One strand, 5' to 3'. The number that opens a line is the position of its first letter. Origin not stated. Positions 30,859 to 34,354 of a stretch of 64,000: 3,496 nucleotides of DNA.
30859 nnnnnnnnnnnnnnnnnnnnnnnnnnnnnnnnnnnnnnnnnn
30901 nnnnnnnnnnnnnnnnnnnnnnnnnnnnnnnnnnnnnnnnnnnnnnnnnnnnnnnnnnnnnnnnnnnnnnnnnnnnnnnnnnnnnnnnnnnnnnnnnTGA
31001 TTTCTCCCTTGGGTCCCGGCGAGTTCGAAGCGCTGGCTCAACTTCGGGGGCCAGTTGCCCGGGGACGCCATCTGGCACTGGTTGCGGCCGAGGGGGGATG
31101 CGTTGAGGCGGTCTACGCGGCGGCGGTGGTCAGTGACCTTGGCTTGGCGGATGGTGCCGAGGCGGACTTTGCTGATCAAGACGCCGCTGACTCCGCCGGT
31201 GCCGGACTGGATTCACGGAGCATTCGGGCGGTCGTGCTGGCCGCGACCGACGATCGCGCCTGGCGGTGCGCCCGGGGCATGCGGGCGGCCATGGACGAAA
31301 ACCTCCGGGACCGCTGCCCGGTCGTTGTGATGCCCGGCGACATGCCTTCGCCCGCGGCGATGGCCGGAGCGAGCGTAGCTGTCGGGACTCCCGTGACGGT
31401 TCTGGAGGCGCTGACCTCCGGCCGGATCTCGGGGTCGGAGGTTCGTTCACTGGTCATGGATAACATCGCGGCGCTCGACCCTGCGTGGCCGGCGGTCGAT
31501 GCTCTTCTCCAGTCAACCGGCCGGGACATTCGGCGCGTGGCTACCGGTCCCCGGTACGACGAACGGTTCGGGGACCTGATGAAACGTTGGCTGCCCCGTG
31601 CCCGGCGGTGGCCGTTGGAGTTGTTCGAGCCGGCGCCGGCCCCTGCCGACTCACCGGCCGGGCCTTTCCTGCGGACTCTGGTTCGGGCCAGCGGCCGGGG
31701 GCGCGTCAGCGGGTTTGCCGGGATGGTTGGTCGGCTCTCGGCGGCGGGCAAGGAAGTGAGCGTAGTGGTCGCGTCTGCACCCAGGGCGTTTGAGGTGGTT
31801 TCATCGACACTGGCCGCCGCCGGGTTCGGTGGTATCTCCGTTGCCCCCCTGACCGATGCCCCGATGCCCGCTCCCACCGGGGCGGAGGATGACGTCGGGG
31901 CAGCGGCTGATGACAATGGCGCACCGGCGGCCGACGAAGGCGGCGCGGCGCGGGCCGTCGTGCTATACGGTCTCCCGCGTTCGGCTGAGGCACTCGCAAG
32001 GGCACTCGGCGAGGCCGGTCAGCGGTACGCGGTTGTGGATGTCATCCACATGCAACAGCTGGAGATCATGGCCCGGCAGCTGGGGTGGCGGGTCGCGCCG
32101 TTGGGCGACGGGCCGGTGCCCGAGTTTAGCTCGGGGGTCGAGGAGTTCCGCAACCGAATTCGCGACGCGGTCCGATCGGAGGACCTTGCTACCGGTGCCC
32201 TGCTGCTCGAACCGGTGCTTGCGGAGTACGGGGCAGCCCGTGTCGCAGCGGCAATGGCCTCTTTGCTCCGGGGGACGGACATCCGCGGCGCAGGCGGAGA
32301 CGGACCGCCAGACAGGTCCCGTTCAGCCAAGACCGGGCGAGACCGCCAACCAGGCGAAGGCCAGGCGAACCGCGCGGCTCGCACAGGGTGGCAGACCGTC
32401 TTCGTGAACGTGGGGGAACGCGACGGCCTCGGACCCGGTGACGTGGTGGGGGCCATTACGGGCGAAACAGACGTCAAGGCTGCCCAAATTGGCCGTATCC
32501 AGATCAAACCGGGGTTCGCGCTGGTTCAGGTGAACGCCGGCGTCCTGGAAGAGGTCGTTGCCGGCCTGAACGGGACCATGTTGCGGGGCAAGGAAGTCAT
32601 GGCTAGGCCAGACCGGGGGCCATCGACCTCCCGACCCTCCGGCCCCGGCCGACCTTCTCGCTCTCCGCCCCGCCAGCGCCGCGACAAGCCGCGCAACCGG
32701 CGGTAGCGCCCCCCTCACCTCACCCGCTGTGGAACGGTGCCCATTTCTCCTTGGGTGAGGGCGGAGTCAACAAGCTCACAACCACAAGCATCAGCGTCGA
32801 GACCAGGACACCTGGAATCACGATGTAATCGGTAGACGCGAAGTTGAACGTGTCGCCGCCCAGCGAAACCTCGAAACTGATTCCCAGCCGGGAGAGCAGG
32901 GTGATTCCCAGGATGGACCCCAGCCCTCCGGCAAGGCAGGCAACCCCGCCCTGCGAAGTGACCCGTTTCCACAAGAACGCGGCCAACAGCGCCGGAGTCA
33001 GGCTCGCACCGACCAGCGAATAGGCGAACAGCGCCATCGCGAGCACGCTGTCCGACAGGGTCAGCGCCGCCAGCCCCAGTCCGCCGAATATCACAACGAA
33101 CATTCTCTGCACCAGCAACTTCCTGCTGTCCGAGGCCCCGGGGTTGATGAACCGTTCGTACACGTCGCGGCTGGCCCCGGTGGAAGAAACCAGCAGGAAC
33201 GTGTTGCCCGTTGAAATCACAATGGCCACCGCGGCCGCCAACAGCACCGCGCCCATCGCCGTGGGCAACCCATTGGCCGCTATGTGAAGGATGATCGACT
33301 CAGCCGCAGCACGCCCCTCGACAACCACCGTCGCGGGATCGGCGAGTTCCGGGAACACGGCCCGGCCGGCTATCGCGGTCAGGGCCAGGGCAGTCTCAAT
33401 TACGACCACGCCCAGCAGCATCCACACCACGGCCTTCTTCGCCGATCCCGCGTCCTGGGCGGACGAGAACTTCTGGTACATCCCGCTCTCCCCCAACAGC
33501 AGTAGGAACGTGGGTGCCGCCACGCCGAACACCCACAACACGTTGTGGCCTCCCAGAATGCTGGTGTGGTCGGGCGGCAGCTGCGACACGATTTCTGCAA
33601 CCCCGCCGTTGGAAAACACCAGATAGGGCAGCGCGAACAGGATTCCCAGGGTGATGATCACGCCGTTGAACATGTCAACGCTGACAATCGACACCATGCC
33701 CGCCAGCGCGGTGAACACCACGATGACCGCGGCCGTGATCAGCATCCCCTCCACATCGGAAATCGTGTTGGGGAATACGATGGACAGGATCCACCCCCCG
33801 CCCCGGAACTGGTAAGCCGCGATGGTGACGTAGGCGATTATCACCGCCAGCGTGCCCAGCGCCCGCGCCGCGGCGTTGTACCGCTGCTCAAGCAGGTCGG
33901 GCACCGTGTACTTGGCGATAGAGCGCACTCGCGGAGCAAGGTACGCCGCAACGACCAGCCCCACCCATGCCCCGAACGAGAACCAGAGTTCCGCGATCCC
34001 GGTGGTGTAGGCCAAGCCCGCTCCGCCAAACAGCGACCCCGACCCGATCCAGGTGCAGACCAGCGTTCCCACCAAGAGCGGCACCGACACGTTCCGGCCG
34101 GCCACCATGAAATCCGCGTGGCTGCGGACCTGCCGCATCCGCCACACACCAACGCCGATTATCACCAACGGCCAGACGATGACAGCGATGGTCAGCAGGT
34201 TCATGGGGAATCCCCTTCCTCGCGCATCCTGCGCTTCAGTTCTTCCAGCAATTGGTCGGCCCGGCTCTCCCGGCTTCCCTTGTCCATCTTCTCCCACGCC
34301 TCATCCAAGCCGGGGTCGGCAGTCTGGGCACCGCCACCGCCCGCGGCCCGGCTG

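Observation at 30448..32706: Coupled trio: an unknown 89-aa protein, a ubiquitin-like-patterned 96-aa protein, and a catalytically dead DEAD-box homologue that keeps its DbpA RNA-binding domain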

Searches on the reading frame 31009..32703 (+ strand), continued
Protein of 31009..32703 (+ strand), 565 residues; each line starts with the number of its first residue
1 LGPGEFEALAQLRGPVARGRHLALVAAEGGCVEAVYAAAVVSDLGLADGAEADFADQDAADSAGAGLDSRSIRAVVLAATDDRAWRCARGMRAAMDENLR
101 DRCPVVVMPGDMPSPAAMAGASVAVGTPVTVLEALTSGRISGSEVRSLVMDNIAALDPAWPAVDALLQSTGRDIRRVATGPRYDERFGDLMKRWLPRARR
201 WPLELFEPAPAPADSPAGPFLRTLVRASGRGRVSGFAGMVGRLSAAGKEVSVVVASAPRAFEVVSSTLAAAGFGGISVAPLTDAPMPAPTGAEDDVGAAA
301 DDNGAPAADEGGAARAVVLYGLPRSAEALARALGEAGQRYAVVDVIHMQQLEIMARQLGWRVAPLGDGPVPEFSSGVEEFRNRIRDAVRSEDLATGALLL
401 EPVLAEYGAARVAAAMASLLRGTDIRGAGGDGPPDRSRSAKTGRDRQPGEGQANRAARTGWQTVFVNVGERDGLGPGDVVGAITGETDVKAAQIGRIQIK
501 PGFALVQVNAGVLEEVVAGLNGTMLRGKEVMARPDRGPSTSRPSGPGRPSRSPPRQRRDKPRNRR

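Call 66: search_protein_families(library=pfam, alignment_id=A1, max_evalue=0.01)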
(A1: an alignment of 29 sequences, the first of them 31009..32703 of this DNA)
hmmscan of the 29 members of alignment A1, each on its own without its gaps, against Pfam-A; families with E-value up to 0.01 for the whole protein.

A. member 1, window:31009-32703:+ (565 aa): 2 families
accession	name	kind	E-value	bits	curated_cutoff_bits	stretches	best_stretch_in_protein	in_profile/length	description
PF03880.21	DbpA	-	5.4e-20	71.7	25.6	1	463-533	1-71/72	DbpA RNA binding domain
PF25399.1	DeaD_dimer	-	0.0019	18.7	23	1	377-423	11-59/67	RNA helicase DeaD dimerization domain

B. families by the number of members that match (of 29 scanned): 6 families
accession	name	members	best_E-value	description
PF03880.21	DbpA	29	2e-23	DbpA RNA binding domain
PF00270.35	DEAD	16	3.6e-09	DEAD/DEAH box helicase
PF25399.1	DeaD_dimer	10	4e-05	RNA helicase DeaD dimerization domain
PF13439.12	Glyco_transf_4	1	0.00035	Glycosyltransferase Family 4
PF09130.16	DUF1932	1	0.00042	Domain of unknown function (DUF1932)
PF18353.6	PG_isomerase_N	1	0.005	Phosphoglucose isomerase N-terminal domain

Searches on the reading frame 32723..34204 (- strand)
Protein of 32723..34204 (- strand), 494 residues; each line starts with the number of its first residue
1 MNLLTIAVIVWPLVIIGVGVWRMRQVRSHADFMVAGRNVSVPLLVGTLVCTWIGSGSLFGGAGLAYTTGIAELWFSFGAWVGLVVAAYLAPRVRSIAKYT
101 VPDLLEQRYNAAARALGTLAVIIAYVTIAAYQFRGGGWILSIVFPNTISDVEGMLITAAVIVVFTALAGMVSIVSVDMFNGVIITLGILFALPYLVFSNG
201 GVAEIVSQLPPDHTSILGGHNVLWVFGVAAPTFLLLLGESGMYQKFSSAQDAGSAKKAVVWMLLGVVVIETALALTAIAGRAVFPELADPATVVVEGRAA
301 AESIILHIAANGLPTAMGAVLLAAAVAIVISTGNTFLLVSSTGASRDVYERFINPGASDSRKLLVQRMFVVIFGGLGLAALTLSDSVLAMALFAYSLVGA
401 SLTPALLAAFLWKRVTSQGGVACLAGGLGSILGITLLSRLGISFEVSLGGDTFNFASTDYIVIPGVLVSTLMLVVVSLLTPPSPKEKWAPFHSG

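Call 37: search_protein_families(library=pfam, proteins=[window:32723-34204:-], max_evalue=0.00001)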
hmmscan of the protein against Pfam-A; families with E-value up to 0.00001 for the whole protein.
window:32723-34204:- (494 aa): 1 family
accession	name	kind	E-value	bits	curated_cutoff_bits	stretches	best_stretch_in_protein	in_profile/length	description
PF00474.23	SSF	-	3.2e-33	115.6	22.8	1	32-424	1-403/406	Sodium:solute symporter family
